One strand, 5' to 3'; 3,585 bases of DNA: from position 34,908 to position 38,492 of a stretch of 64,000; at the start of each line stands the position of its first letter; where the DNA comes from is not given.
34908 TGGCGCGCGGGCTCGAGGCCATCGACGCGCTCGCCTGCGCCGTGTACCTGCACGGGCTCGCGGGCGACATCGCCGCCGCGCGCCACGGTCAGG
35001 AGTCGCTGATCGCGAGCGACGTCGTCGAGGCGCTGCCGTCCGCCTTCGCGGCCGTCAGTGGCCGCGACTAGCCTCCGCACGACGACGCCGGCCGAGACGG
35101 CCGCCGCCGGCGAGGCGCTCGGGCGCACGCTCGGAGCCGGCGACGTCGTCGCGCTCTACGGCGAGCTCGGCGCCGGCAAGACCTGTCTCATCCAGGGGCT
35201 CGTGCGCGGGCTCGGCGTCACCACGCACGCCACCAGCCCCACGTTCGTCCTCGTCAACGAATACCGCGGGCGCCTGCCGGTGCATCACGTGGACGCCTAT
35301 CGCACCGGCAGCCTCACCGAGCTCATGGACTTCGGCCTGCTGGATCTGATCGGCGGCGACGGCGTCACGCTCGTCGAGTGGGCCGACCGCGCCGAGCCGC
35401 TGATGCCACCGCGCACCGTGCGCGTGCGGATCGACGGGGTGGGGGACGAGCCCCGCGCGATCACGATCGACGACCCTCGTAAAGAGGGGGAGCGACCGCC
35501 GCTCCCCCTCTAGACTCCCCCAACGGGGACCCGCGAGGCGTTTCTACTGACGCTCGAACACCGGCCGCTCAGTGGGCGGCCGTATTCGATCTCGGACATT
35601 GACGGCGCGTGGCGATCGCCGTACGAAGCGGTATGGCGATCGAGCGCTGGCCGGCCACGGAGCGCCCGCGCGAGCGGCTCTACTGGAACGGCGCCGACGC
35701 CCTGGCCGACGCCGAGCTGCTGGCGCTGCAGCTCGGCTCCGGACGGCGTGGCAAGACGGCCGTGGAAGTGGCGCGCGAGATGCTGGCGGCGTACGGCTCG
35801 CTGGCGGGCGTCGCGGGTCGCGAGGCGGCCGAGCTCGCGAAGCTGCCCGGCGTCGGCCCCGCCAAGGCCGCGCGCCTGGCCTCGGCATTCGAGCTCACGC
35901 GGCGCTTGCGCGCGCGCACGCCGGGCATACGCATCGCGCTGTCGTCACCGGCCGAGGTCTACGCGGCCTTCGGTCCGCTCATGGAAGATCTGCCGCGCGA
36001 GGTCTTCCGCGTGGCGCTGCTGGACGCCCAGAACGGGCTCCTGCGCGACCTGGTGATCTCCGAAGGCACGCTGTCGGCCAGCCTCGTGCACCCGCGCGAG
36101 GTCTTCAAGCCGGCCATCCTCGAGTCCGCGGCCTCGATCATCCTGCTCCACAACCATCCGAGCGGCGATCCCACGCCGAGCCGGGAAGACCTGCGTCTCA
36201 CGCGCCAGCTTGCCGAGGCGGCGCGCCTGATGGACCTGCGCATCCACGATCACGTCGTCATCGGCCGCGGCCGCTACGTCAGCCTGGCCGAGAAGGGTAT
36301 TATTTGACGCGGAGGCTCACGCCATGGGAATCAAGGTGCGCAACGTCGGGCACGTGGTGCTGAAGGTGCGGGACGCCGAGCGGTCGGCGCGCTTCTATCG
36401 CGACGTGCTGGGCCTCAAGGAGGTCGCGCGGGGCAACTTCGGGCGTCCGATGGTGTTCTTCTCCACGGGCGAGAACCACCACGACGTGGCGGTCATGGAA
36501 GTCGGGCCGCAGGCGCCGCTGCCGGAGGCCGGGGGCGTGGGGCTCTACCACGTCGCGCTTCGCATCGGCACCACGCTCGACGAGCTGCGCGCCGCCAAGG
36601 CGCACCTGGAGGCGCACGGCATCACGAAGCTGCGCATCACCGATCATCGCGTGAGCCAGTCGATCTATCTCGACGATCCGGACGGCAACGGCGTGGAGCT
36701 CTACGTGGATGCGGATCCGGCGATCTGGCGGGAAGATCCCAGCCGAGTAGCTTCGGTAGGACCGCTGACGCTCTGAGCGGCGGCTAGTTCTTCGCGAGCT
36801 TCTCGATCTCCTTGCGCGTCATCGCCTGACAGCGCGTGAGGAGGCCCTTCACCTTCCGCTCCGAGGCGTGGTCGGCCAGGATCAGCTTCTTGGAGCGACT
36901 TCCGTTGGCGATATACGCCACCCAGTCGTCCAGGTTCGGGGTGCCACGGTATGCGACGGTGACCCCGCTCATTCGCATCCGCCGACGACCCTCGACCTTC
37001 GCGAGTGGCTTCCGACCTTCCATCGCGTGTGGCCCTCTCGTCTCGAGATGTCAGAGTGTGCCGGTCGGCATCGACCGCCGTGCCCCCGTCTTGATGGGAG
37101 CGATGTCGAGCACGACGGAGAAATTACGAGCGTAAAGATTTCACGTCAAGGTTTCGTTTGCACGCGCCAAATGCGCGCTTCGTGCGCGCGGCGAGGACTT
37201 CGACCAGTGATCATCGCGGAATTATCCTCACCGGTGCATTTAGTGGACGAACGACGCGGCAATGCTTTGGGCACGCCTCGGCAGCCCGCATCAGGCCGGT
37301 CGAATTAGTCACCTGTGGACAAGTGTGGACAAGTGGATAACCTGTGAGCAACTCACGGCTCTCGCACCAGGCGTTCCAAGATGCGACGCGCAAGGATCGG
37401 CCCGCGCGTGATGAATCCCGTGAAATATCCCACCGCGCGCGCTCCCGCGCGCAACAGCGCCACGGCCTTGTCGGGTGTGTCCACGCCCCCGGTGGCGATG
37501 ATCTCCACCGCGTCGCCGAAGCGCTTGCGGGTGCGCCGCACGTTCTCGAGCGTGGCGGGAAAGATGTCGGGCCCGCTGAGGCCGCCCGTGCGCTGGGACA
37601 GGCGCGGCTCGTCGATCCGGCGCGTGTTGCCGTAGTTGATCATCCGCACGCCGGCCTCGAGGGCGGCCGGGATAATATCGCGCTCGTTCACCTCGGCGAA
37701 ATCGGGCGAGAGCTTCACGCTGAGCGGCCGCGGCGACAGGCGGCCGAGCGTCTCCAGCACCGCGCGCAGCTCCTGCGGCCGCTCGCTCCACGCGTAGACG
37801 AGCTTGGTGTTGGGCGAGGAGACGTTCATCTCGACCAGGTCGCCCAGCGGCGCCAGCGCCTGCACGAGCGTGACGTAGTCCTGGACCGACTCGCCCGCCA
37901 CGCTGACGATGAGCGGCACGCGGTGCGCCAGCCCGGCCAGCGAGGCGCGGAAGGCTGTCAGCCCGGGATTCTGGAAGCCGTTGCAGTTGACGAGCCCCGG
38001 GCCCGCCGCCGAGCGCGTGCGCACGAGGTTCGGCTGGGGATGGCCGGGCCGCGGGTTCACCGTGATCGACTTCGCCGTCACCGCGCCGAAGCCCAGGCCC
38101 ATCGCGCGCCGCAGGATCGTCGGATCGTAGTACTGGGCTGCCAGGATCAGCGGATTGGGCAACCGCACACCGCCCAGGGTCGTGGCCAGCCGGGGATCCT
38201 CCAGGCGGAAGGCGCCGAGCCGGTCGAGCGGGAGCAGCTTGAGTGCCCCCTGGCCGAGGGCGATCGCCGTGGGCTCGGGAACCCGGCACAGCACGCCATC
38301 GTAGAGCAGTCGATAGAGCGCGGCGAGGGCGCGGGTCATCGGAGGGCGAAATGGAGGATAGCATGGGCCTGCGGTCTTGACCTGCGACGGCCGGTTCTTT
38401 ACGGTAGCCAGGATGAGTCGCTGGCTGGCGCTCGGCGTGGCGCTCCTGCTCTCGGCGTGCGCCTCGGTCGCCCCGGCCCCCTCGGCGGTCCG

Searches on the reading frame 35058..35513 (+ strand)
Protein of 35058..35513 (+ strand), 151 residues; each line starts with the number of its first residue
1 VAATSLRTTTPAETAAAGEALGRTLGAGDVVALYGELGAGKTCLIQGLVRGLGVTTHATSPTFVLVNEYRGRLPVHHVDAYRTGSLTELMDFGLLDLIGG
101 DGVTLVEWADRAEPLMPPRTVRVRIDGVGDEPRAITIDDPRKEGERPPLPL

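Call 7: search_protein_families(library=pfam, proteins=[window:35058-35513:+], max_evalue=0.01)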
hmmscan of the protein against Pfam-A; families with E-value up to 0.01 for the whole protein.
window:35058-35513:+ (151 aa): 1 family
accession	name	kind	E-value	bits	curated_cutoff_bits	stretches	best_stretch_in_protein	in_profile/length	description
PF02367.23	TsaE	-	2.3e-35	121.8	26.6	1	9-130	2-123/128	Threonylcarbamoyl adenosine biosynthesis protein TsaE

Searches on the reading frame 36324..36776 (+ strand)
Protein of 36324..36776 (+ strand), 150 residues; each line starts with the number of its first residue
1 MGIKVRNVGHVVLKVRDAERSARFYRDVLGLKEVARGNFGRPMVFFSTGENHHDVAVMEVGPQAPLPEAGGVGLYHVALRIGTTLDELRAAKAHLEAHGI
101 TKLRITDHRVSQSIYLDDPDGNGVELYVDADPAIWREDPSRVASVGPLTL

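Call 7: search_protein_families(library=pfam, proteins=[window:36324-36776:+], max_evalue=0.01)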
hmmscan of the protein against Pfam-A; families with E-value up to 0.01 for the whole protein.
window:36324-36776:+ (150 aa): 6 families
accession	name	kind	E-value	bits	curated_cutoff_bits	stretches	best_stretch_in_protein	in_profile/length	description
PF00903.31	Glyoxalase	-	6.5e-17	62.5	20.6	1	8-126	2-121/121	Glyoxalase/Bleomycin resistance protein/Dioxygenase superfamily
PF18029.7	Glyoxalase_6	-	7.5e-10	39.9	23.6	1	10-125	1-104/106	Glyoxalase-like domain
PF13669.12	Glyoxalase_4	-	6.1e-07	30.1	27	1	10-101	2-92/109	Glyoxalase/Bleomycin resistance protein/Dioxygenase superfamily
PF22677.2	Ble-like_N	-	4.2e-06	26.9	24.5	1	10-48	4-40/41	Bleomycin resistance protein-like N-terminal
PF12681.13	Glyoxalase_2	-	0.00016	22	30.1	1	10-126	3-113/118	Glyoxalase-like domain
PF13468.12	Glyoxalase_3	-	0.0052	17.3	25.1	0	10-38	3-31/176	Glyoxalase-like domain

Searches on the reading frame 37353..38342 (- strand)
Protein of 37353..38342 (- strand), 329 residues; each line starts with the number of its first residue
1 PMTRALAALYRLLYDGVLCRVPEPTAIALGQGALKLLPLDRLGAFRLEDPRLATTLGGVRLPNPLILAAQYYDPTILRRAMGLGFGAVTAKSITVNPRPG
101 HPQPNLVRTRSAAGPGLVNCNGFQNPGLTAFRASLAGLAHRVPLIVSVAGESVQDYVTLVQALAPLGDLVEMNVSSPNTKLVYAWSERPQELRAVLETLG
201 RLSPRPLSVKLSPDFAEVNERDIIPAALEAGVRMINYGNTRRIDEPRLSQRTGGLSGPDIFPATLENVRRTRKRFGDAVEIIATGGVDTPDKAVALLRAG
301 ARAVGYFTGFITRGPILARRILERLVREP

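Call 6: search_protein_families(library=pfam, proteins=[window:37353-38342:-], max_evalue=0.01)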
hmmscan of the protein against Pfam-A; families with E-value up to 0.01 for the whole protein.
window:37353-38342:- (329 aa): 1 family
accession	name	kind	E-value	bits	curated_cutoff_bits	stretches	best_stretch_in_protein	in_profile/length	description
PF01180.27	DHO_dh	-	4.7e-53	180.7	27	1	52-326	2-288/291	Dihydroorotate dehydrogenase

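Call 8: search_protein_families(library=ncbifam, proteins=[window:37353-38342:-], max_evalue=0.001)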
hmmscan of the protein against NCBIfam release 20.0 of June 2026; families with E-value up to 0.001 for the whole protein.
window:37353-38342:- (329 aa): 16 families
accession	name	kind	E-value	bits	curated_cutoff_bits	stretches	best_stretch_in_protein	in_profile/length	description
NF003652.0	PRK05286.2-5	equivalog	8.4e-47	160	267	1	44-327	43-342/353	quinone-dependent dihydroorotate dehydrogenase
NF003645.0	PRK05286.1-2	equivalog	2.2e-41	141.9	366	1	45-326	39-336/359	quinone-dependent dihydroorotate dehydrogenase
NF005574.0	PRK07259.1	equivalog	1.9e-40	138.7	269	1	51-325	4-283/304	dihydroorotate dehydrogenase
TIGR01037.2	pyrD_sub1_fam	subfamily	1.1e-39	136.3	270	1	52-323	1-278/300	dihydroorotate dehydrogenase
NF003648.0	PRK05286.2-1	equivalog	9.5e-38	130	433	1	45-327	44-338/360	quinone-dependent dihydroorotate dehydrogenase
NF003651.0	PRK05286.2-4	equivalog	5.5e-36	124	448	1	44-326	54-357/377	quinone-dependent dihydroorotate dehydrogenase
TIGR01036.1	pyrD_sub2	equivalog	1.4e-35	122.7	200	1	48-326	43-336/356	dihydroorotate dehydrogenase (quinone)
NF003650.0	PRK05286.2-3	equivalog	2.9e-35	121.9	477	1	45-327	66-371/393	quinone-dependent dihydroorotate dehydrogenase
NF041011.1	dihydoor_dh_Arch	equivalog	7.5e-35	120.4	330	1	56-325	3-269/289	dihydroorotate dehydrogenase PyrD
NF003649.0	PRK05286.2-2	equivalog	4.2e-32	111.5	505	1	46-326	44-331/351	quinone-dependent dihydroorotate dehydrogenase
NF003646.0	PRK05286.1-4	equivalog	1.6e-31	109.4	457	1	51-326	44-337/341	quinone-dependent dihydroorotate dehydrogenase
NF003647.0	PRK05286.1-5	equivalog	1.7e-23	83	619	1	31-324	29-333/354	quinone-dependent dihydroorotate dehydrogenase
NF002702.0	PRK02506.1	equivalog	2.1e-21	76.4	301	1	77-325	31-290/313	dihydroorotate oxidase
NF003644.0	PRK05286.1-1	equivalog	3.6e-21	75.6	418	1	53-324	46-335/336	quinone-dependent dihydroorotate dehydrogenase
NF005741.0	PRK07565.1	subfamily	8.9e-10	38.2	303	1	140-325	101-287/335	dihydroorotate dehydrogenase-like protein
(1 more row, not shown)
